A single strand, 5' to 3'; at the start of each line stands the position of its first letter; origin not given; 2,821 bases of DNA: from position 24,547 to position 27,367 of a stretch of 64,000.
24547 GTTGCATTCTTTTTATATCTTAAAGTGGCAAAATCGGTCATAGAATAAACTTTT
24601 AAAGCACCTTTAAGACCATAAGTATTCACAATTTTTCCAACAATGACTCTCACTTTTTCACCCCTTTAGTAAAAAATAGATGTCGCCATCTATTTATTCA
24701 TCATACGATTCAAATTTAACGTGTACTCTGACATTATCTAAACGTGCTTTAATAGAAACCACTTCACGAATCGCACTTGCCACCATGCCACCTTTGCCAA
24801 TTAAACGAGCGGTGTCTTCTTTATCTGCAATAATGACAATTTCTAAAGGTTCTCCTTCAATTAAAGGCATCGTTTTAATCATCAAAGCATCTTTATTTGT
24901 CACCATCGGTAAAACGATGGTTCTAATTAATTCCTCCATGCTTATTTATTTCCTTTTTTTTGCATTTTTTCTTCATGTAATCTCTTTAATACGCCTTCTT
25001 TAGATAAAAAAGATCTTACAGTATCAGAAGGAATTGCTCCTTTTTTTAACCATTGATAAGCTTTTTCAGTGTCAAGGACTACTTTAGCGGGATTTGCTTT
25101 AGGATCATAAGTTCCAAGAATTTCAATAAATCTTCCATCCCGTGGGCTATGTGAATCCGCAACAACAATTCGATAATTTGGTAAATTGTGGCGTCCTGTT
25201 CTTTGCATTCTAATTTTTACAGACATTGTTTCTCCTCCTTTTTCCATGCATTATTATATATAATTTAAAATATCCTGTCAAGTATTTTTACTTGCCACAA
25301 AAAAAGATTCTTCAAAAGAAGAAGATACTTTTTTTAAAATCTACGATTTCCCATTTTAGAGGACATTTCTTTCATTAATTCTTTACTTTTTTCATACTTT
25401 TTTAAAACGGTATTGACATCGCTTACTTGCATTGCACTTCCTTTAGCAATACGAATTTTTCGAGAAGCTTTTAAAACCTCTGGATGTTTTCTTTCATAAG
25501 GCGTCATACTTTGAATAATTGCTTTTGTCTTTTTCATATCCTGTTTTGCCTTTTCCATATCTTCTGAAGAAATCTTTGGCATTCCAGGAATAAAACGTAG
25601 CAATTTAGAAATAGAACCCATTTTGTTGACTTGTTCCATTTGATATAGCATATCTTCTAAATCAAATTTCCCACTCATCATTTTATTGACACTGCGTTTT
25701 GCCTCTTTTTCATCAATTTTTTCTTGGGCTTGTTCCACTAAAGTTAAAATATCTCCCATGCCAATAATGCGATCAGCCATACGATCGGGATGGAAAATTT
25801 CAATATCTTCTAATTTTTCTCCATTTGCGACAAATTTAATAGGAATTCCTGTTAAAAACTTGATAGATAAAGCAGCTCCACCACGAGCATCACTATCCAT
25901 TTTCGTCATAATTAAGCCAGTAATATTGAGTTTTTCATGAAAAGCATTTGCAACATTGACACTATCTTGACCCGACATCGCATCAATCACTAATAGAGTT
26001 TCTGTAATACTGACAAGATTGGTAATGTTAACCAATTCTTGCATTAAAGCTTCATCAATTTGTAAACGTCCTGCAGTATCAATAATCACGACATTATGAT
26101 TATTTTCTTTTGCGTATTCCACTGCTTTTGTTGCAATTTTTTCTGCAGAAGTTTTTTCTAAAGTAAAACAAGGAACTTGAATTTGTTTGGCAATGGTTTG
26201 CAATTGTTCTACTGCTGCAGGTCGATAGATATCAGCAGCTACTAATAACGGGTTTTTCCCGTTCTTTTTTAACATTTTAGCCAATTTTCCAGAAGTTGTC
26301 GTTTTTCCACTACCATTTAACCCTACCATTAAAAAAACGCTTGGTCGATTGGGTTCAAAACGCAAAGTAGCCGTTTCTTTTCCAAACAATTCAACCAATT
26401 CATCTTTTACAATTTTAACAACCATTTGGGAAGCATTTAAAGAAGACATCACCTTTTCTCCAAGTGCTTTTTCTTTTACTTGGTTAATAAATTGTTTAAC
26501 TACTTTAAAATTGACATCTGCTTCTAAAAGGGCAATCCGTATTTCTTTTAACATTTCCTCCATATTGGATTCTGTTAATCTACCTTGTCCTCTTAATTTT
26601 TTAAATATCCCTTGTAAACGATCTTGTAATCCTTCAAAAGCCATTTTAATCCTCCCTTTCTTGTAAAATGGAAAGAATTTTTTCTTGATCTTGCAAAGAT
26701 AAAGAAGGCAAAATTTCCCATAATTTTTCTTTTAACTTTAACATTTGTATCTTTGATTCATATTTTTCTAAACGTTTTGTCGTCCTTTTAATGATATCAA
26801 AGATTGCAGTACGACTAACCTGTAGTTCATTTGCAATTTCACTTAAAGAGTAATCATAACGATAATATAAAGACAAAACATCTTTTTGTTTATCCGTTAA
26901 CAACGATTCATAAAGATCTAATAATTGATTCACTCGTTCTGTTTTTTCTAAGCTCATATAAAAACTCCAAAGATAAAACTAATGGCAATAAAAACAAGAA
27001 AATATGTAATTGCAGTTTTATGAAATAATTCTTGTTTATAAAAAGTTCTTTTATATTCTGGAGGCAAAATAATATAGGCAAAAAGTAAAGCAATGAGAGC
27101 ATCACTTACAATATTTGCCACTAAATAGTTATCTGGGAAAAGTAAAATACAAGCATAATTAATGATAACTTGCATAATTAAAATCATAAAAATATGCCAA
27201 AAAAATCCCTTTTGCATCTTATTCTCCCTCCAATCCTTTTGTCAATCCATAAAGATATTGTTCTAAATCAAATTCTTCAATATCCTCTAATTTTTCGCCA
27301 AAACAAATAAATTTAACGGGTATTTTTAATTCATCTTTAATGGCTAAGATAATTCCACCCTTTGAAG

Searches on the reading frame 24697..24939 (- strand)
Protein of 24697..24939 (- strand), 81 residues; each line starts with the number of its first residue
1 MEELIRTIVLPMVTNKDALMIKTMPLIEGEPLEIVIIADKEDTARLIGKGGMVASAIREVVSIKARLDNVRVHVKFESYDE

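Call 46: search_protein_families(library=pfam, proteins=[window:24697-24939:-], max_evalue=1)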
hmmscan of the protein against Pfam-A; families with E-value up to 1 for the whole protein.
window:24697-24939:- (81 aa): 2 families
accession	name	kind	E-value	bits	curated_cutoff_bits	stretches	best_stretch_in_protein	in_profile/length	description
PF13083.13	KH_KhpA-B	-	1.8e-13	50.6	32.1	1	2-75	1-72/73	KhpA/KhpB, KH domain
PF07650.23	KH_2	-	0.027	14.7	22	1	27-75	20-69/78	KH domain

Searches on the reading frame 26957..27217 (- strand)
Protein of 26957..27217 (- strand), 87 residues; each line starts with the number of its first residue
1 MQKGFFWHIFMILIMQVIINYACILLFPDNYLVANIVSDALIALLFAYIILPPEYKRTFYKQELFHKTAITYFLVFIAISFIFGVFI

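Call 46: search_protein_families(library=pfam, proteins=[window:26957-27217:-], max_evalue=1)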
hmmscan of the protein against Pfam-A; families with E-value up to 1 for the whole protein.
window:26957-27217:- (87 aa): 1 family
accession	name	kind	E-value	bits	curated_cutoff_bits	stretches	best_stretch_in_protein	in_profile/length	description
PF13829.11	DUF4191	-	0.2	11.5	30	1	3-62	23-80/219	Domain of unknown function (DUF4191)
